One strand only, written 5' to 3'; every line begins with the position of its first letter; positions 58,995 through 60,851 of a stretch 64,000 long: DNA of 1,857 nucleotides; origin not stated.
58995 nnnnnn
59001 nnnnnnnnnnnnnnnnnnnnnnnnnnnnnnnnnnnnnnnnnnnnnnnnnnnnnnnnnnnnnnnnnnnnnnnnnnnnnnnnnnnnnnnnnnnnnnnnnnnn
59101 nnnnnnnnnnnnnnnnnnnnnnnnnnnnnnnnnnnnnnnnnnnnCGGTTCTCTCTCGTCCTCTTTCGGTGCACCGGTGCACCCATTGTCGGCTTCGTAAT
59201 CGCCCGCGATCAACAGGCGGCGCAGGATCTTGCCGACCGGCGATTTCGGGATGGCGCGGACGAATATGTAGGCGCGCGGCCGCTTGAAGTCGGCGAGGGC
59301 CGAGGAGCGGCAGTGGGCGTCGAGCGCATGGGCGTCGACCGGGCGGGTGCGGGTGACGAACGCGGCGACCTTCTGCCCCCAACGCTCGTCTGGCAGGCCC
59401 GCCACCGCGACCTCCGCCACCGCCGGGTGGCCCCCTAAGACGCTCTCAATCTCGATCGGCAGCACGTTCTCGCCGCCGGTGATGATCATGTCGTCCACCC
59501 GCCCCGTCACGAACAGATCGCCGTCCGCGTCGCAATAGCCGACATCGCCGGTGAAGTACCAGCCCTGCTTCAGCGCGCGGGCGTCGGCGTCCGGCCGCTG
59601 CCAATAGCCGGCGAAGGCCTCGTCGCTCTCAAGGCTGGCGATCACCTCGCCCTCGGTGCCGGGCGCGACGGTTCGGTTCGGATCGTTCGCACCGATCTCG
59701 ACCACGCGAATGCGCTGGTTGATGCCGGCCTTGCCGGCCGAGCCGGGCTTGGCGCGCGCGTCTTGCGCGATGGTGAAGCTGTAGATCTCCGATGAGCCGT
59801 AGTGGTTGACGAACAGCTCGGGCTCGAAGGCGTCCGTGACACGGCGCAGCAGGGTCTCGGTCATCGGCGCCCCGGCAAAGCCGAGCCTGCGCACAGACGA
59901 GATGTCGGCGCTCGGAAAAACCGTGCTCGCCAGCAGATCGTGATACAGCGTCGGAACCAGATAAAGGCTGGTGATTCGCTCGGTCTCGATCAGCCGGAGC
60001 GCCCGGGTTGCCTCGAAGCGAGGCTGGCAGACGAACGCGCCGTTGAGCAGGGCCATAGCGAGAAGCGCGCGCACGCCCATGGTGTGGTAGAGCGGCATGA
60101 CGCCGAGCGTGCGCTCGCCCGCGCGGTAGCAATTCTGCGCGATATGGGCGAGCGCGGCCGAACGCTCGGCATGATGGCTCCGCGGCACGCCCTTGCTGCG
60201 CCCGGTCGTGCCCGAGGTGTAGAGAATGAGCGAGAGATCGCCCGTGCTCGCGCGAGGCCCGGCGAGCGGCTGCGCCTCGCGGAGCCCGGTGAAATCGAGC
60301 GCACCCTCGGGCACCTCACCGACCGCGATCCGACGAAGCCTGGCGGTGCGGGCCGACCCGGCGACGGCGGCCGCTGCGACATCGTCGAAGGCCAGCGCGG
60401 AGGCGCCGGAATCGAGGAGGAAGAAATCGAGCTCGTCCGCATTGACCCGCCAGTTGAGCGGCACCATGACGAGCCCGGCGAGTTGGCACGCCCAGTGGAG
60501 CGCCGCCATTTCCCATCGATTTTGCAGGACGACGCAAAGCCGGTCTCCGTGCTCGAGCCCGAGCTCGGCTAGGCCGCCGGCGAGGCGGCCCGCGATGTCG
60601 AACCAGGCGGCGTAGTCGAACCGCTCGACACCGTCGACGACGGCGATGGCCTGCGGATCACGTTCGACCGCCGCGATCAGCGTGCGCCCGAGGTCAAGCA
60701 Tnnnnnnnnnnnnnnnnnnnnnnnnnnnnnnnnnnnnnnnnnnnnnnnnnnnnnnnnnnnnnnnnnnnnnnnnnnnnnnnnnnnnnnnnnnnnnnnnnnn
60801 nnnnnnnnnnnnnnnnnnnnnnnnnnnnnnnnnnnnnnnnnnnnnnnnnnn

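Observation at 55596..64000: hmfABCDE-like heteroaromatic acyl-CoA operon translationally chained to larC-larE-larB, with no LarA anywhere in the window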

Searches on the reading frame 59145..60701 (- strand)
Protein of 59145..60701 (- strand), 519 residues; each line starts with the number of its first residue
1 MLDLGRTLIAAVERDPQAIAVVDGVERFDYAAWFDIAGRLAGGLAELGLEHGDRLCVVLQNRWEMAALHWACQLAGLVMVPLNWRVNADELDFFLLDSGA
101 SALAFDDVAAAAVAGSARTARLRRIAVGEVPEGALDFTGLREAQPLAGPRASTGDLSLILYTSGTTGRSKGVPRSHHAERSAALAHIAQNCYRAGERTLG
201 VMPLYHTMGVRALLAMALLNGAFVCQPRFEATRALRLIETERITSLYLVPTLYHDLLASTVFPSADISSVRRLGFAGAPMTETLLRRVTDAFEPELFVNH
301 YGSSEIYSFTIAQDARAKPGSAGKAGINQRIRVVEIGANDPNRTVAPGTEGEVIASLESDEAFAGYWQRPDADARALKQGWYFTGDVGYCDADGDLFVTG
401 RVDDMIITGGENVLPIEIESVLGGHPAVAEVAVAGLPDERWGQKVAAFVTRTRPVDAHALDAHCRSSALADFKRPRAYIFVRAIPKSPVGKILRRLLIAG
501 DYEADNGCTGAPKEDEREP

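Call 4: search_protein_families(library=pfam, proteins=[window:59145-60701:-])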
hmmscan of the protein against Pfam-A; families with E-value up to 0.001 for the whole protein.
window:59145-60701:- (519 aa): 2 families
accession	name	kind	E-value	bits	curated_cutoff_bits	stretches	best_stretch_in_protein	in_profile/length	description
PF00501.34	AMP-binding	-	2.8e-66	224.3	29.9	1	11-367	4-384/384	AMP-binding enzyme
PF13193.12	AMP-binding_C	-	2.5e-18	67.2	24.5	1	417-491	1-76/76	AMP-binding enzyme C-terminal domain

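Call 5: search_protein_families(library=ncbifam, proteins=[window:59145-60701:-], max_evalue=0.00001)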
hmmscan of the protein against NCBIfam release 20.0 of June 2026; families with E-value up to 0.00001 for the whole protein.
window:59145-60701:- (519 aa): 105 families (the best 25 are shown)
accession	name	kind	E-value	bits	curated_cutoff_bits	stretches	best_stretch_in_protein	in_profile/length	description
NF004837.0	PRK06187.1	subfamily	4.8e-104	348.5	476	1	3-497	9-518/531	long-chain-fatty-acid--CoA ligase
NF006182.0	PRK08316.1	subfamily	6.6e-95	318.6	663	1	7-497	16-513/523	fatty acyl-CoA synthetase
NF005801.1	PRK07656.1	equivalog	1.2e-79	268.3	657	1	9-497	8-499/500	FadD3 family acyl-CoA ligase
NF005307.0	PRK06839.1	equivalog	6.5e-78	262.5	748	1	15-497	15-489/496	o-succinylbenzoate--CoA ligase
NF005676.0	PRK07470.1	equivalog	6.5e-76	256.1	774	1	3-497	21-525/544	acyl-CoA synthetase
NF002966.0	PRK03640.1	equivalog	8.9e-76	255.4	556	1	11-497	11-476/483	o-succinylbenzoate--CoA ligase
NF009071.0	PRK12406.1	subfamily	4.3e-75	253.1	701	1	27-497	12-498/510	acyl-CoA synthetase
NF052269.1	Staph_lig_FadD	equivalog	5.9e-74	249.2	650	1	16-495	14-487/499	long-chain-fatty-acid--CoA ligase FadD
NF004797.0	PRK06145.1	equivalog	5.5e-73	246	850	1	1-499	1-493/499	acyl-CoA synthetase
NF006572.0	PRK09088.1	equivalog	6.2e-73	246.1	696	1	13-495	12-481/491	acyl-CoA synthetase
NF006181.0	PRK08314.1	subfamily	9.2e-72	242.1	705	2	149-501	199-554/563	long-chain-fatty-acid--CoA ligase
NF005702.0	PRK07514.1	subfamily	1.7e-71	241.1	558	1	10-497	11-496/506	malonyl-CoA synthase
NF004114.0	PRK05605.1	equivalog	2.5e-66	224.2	766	1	146-495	213-563/575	long-chain-fatty-acid--CoA ligase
NF005857.1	PRK07786.1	exception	1.4e-65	221.8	733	1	38-495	45-506/513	fatty-acid--CoA ligase FadD5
NF005863.0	PRK07798.1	subfamily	3e-65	220.8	543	1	4-491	6-521/540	acyl-CoA synthetase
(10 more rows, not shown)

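Call 30: search_solved_structures(query=window:59145-60701:-, max_evalue=1e-20)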
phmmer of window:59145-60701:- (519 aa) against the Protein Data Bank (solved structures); distinct sequences matched with E-value up to 1e-20: 123 (the best 60 are shown).
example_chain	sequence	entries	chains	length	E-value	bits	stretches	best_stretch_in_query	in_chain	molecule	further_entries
3cw8_X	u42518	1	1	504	7.1e-73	249.2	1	39-498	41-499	4-chlorobenzoyl CoA ligase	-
2qvx_X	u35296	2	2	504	7.8e-73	249.1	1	39-498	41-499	4-Chlorobenzoate CoA Ligase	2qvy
2qvz_X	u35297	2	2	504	8.2e-73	249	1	39-498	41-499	4-Chlorobenzoate CoA Ligase/Synthetase | 4-Chlorobenzoate CoA Ligase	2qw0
1t5d_X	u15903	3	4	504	9.5e-73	248.8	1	39-498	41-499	4-chlorobenzoyl CoA ligase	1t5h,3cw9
3dlp_X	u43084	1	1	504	8.9e-72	245.6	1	39-498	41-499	4-Chlorobenzoate CoA Ligase/Synthetase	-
3r44_A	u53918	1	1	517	9.3e-71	242.2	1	26-497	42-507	fatty acyl CoA synthetase FADD13 (FATTY-ACYL-CoA SYNTHETASE)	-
8wev_A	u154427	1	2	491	2.5e-68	234.3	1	9-494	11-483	Feruloyl-CoA Synthetase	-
8weu_A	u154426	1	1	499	2.5e-68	234.2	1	9-494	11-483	Fatty-acyl-CoA synthase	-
3ivr_A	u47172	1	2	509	4.1e-60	207.1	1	19-495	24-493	Putative long-chain-fatty-acid CoA ligase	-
8r2q_A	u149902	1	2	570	3.7e-58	200.7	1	32-496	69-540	Probable fatty-acid-CoA ligase FadD5 (Fatty-acid-CoA synthetase) (Fatty-acid-CoA synthase)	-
5x8f_A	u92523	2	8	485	7e-55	189.9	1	11-497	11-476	2-succinylbenzoate--CoA ligase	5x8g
4fuq_A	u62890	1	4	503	7.5e-54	186.5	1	15-497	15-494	Malonyl CoA synthetase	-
4gxr_A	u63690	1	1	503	1e-53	186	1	15-497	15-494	Malonyl CoA synthetase, Benzoate-CoA ligase Chimeric protein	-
5buq_A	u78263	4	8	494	2.4e-53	184.8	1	11-497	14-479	2-succinylbenzoate--CoA ligase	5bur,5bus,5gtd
4fut_A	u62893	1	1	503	5.8e-53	183.5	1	15-497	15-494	Malonyl CoA synthetase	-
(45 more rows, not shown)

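Call 40: find_homologous_proteins(query=window:59145-60701:-, max_evalue=1e-30)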
Query window:59145-60701:- (519 aa): 8000 proteins with E <= 1e-30 among 8000 candidates; the best 120 are listed.
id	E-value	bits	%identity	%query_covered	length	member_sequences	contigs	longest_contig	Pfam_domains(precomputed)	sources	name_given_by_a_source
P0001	0.0e+0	1165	100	100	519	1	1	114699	PF00501.35,PF13193.13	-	-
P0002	1.4e-263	893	79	97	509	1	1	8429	PF00501.35,PF13193.13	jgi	jgi:2-furoate---CoA ligase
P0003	1.5e-263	893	80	97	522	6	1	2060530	PF00501.35,PF13193.13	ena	-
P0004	3.0e-263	892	79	98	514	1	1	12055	PF00501.35,PF13193.13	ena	-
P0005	1.5e-261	887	79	98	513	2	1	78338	PF00501.35,PF13193.13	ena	-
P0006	1.7e-261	886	81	96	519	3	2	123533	PF00501.35,PF13193.13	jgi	-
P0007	2.0e-261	886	80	97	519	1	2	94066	PF00501.35,PF13193.13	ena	-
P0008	2.1e-261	886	79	99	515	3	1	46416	PF00501.35,PF13193.13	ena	-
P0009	9.6e-261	884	79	97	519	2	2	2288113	PF00501.35,PF13193.13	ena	-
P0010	1.3e-260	884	78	100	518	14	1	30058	PF00501.35,PF13193.13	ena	-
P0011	1.3e-260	883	79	98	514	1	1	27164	PF00501.35,PF13193.13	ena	-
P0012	1.6e-260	883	80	97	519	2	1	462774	PF00501.35,PF13193.13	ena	-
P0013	3.1e-260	882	80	97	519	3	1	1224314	PF00501.35,PF13193.13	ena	-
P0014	4.7e-260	882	80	97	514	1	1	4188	PF00501.35,PF13193.13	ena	-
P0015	6.2e-260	881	79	97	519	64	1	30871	PF00501.35,PF13193.13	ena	-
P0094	4.1e-233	793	73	98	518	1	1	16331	PF00501.35,PF13193.13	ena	-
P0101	1.8e-222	758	68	97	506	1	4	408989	PF00501.35,PF13193.13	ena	-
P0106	1.3e-220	752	65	99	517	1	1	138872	PF00501.35,PF13193.13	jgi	-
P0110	9.2e-220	749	69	97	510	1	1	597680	PF00501.35,PF13193.13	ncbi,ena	-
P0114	1.4e-219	748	67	97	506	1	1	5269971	PF00501.35,PF13193.13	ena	-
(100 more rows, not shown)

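Call 41: find_encoding_contigs(protein=P0114, flank=10000, max_places=3)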
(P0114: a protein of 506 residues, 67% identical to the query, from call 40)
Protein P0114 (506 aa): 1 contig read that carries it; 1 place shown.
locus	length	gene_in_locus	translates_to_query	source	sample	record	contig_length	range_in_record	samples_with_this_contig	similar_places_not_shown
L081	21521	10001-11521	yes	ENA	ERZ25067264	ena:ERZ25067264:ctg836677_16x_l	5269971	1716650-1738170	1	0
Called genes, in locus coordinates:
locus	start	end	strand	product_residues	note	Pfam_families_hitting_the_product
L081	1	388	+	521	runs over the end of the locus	PF02142:MGS, PF01808:AICARFT_IMPCHas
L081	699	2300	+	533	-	PF02690:Na_Pi_cotrans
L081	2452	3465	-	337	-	PF05544:Pro_racemase, PF02567:PhzC-PhzF (weak)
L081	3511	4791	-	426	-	PF06808:DctM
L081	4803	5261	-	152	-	PF04290:DctQ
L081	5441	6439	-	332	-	PF03480:DctP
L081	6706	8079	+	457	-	PF02844:GARS_N, PF01071:GARS_A, PF02222:ATP-grasp (weak), PF02843:GARS_C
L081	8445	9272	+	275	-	PF00941:FAD_binding_5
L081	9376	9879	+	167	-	PF00111:Fer2, PF13085:Fer2_3 (weak), PF01799:Fer2_2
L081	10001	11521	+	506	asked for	PF00501:AMP-binding, PF13193:AMP-binding_C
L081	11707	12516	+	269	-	PF00378:ECH_1, PF16113:ECH_2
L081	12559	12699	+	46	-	-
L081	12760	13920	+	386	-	PF05721:PhyH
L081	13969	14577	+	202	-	PF14597:Lactamase_B_5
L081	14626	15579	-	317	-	PF01118:Semialdhyde_dh, PF22698:Semialdhyde_dhC_1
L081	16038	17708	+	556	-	PF13085:Fer2_3, PF12838:Fer4_7, PF13183:Fer4_8, PF13187:Fer4_9 (weak), PF13534:Fer4_17 (weak), PF02754:CCG (faint)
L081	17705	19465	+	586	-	PF00890:FAD_binding_2, PF01266:DAO, PF03486:HI0933_like (faint), PF07992:Pyr_redox_2 (weak), PF12831:FAD_oxidored (faint), PF02910:Succ_DH_flav_C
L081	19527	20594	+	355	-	PF01547:SBP_bac_1, PF13531:SBP_bac_11 (weak), PF13416:SBP_bac_8, PF13343:SBP_bac_6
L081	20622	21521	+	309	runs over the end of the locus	PF00528:BPD_transp_1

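Call 42: find_encoding_contigs(protein=P0106, flank=10000, max_places=3)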
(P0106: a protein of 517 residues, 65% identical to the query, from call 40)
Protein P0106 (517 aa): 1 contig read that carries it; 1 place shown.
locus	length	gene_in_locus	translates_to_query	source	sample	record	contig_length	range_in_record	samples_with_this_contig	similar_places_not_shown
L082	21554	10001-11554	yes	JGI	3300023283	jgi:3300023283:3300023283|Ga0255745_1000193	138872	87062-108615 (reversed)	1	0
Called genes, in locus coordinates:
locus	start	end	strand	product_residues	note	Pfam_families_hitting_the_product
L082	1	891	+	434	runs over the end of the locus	PF07958:DUF1688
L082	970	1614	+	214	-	PF14681:UPRTase, PF00156:Pribosyltran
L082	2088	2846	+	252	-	PF00106:adh_short, PF08659:KR, PF13561:adh_short_C2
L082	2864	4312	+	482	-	PF20695:UbiD_N, PF01977:UbiD, PF20696:UbiD_C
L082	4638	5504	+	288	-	PF00165:HTH_AraC (faint), PF12833:HTH_18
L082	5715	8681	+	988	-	PF01315:Ald_Xan_dh_C, PF02738:MoCoBD_1, PF20256:MoCoBD_2, PF03364:Polyketide_cyc, PF06240:COXG, PF08327:AHSA1 (weak), PF10604:Polyketide_cyc2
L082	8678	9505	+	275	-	PF00941:FAD_binding_5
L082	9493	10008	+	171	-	PF00111:Fer2 (weak), PF13085:Fer2_3 (weak), PF01799:Fer2_2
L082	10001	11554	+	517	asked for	PF00501:AMP-binding, PF13193:AMP-binding_C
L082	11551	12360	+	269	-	PF00378:ECH_1, PF16113:ECH_2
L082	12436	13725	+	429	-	PF13433:Peripla_BP_5, PF13458:Peripla_BP_6, PF01094:ANF_receptor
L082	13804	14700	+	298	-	PF02653:BPD_transp_2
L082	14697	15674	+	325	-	PF02653:BPD_transp_2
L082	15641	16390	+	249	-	PF00005:ABC_tran, PF13304:AAA_21 (faint)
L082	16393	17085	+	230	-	PF00005:ABC_tran, PF13304:AAA_21 (faint)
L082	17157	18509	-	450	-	PF00860:Xan_ur_permease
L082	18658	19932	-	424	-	PF07969:Amidohydro_3, PF01979:Amidohydro_1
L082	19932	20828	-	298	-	PF02653:BPD_transp_2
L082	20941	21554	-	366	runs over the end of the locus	PF02653:BPD_transp_2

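Call 57: find_encoding_contigs(protein=P0094, flank=10000, max_places=2)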
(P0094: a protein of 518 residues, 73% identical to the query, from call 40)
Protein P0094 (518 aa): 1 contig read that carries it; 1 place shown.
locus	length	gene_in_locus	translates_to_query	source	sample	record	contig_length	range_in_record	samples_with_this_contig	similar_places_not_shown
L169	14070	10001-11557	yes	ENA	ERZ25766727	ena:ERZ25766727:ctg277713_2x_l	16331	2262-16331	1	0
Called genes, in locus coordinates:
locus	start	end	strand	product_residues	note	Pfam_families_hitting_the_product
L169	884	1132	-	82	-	-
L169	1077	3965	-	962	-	PF00664:ABC_membrane, PF00005:ABC_tran, PF25984:BSH_YknX (weak), PF25994:HH_AprE, PF26002:Beta-barrel_AprE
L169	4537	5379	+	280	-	PF01738:DLH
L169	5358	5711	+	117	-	-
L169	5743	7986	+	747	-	PF01315:Ald_Xan_dh_C, PF02738:MoCoBD_1, PF20256:MoCoBD_2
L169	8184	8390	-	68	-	PF07927:HicA_toxin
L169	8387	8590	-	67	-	PF15919:HicB_lk_antitox (weak), PF21748:UPF0150 (weak)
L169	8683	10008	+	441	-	PF00941:FAD_binding_5, PF00111:Fer2 (weak), PF13085:Fer2_3 (weak), PF01799:Fer2_2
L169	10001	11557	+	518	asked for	PF00501:AMP-binding, PF13193:AMP-binding_C (weak)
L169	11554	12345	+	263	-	PF00378:ECH_1, PF16113:ECH_2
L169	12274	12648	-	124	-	-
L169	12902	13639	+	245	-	PF01969:Ni_insertion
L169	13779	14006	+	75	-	-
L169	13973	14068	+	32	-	?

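Call 58: find_encoding_contigs(protein=P0110, flank=10000, max_places=2)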
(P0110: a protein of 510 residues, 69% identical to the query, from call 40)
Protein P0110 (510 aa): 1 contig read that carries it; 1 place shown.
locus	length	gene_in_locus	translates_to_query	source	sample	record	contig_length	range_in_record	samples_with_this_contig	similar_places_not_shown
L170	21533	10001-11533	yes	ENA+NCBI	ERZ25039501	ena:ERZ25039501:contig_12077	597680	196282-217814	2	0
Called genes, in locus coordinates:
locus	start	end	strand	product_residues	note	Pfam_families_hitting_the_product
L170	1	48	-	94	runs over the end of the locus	PF00216:Bac_DNA_binding, PF18291:HU-HIG (weak)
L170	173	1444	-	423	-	PF17092:PCB_OB (faint), PF00575:S1, PF21710:Spt6_S1 (faint), PF23459:S1_RRP5 (weak), PF00575:S1, PF23459:S1_RRP5, PF00575:S1, PF23459:S1_RRP5, +1 more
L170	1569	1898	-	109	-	PF00575:S1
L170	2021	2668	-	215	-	PF02224:Cytidylate_kin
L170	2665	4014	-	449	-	PF00275:EPSP_synthase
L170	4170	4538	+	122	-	-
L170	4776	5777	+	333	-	PF14088:DUF4268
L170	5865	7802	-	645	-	PF04932:Wzy_C (weak)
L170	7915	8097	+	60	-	-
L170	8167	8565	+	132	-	PF01042:Ribonuc_L-PSP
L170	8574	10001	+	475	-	PF20695:UbiD_N, PF01977:UbiD, PF20696:UbiD_C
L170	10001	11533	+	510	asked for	PF00501:AMP-binding, PF13193:AMP-binding_C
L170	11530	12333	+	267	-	PF00378:ECH_1, PF16113:ECH_2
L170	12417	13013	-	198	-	-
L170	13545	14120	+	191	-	PF02525:Flavodoxin_2, PF03358:FMN_red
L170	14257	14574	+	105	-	-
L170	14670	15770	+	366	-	PF01609:DDE_Tnp_1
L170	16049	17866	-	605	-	PF00009:GTP_EFTU, PF03144:GTP_EFTU_D2, PF14492:EFG_III (weak), PF00679:EFG_C, PF06421:LepA_C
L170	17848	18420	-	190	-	PF00072:Response_reg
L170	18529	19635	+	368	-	PF08240:ADH_N, PF00107:ADH_zinc_N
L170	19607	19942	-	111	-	-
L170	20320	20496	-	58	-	PF03147:FDX-ACB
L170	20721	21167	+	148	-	-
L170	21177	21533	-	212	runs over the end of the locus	-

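Call 59: find_encoding_contigs(protein=P0101, flank=10000, max_places=2)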
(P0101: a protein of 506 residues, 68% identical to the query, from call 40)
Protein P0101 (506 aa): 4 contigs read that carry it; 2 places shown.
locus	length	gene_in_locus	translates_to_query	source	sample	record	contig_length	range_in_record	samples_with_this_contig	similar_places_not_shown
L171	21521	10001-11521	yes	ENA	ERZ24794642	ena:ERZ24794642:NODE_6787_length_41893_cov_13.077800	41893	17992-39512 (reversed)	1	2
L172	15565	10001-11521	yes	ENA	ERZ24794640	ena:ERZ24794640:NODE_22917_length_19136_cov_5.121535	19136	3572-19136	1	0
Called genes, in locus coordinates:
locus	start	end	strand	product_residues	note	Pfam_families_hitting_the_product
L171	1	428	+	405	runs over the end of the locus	PF00266:Aminotran_5, PF01212:Beta_elim_lyase (weak)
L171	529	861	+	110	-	PF00111:Fer2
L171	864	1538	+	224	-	PF03070:TENA_THI-4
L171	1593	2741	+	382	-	PF00733:Asn_synthase (weak), PF03054:tRNA_Me_trans, PF20259:tRNA_Me_trans_M, PF20258:tRNA_Me_trans_C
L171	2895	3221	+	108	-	-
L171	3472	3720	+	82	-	-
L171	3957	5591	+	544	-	PF00732:GMC_oxred_N, PF05199:GMC_oxred_C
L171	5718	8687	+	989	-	PF01315:Ald_Xan_dh_C, PF02738:MoCoBD_1, PF20256:MoCoBD_2, PF03364:Polyketide_cyc, PF06240:COXG, PF10604:Polyketide_cyc2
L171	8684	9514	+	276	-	PF00941:FAD_binding_5, PF03450:CO_deh_flav_C (weak)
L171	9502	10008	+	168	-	PF00111:Fer2, PF13085:Fer2_3 (weak), PF01799:Fer2_2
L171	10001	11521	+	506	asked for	PF00501:AMP-binding, PF13193:AMP-binding_C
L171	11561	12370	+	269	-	PF00378:ECH_1, PF16113:ECH_2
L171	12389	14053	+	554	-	PF02776:TPP_enzyme_N, PF00205:TPP_enzyme_M, PF02775:TPP_enzyme_C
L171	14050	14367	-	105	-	-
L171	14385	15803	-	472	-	PF09861:Lar_N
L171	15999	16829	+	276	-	PF00165:HTH_AraC (faint), PF12833:HTH_18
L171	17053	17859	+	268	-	PF00941:FAD_binding_5, PF03450:CO_deh_flav_C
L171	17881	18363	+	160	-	PF13085:Fer2_3, PF00111:Fer2 (weak), PF01799:Fer2_2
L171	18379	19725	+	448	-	PF01315:Ald_Xan_dh_C, PF02738:MoCoBD_1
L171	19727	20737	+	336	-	PF20256:MoCoBD_2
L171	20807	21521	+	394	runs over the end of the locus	PF02771:Acyl-CoA_dh_N (weak), PF02770:Acyl-CoA_dh_M (faint), PF00441:Acyl-CoA_dh_1, PF08028:Acyl-CoA_dh_2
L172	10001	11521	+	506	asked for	PF00501:AMP-binding, PF13193:AMP-binding_C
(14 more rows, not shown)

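Call 61: find_homologous_proteins(query=L171:14385-15803:-, max_evalue=1e-10)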
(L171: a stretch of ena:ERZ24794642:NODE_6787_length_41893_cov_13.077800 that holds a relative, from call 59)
Query L171:14385-15803:- (472 aa): 1218 proteins with E <= 1e-10 among 8000 candidates; the best 120 are listed.
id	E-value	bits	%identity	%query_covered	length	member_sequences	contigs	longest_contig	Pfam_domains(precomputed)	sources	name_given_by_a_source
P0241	0.0e+0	1022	93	100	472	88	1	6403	PF09861.15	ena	-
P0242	3.9e-293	990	98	92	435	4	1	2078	PF09861.15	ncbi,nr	ncbi:MAG: DUF2088 domain-containing protein, partial [Rhodospirillaceae bacterium]|nr:DUF2088 domain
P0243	2.2e-270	915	83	99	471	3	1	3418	PF09861.15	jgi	jgi:nickel-dependent lactate racemase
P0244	1.8e-264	896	80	99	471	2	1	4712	PF09861.15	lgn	-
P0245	1.6e-256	870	77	100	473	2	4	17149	PF09861.15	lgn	-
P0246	5.7e-255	864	78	99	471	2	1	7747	PF09861.15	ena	-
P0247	5.1e-251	851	78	99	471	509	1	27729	PF09861.15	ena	-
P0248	5.4e-248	841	74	99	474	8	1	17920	PF09861.15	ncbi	ncbi:MAG: lactate racemase domain-containing protein [Pseudomonadota bacterium]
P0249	5.1e-244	828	75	99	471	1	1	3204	PF09861.15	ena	-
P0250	1.3e-242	824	74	100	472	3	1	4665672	PF09861.15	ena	-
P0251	1.2e-241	820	75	99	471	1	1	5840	PF09861.15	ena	-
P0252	8.6e-241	818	75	97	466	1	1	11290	PF09861.15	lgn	-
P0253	3.8e-240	816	74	99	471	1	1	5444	PF09861.15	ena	-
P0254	6.6e-239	811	74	96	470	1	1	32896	PF09861.15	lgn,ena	-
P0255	4.1e-238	809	74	99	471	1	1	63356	PF09861.15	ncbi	ncbi:MAG: lactate racemase domain-containing protein [Pseudomonadota bacterium]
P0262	2.1e-234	797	72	97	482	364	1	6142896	PF09861.15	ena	-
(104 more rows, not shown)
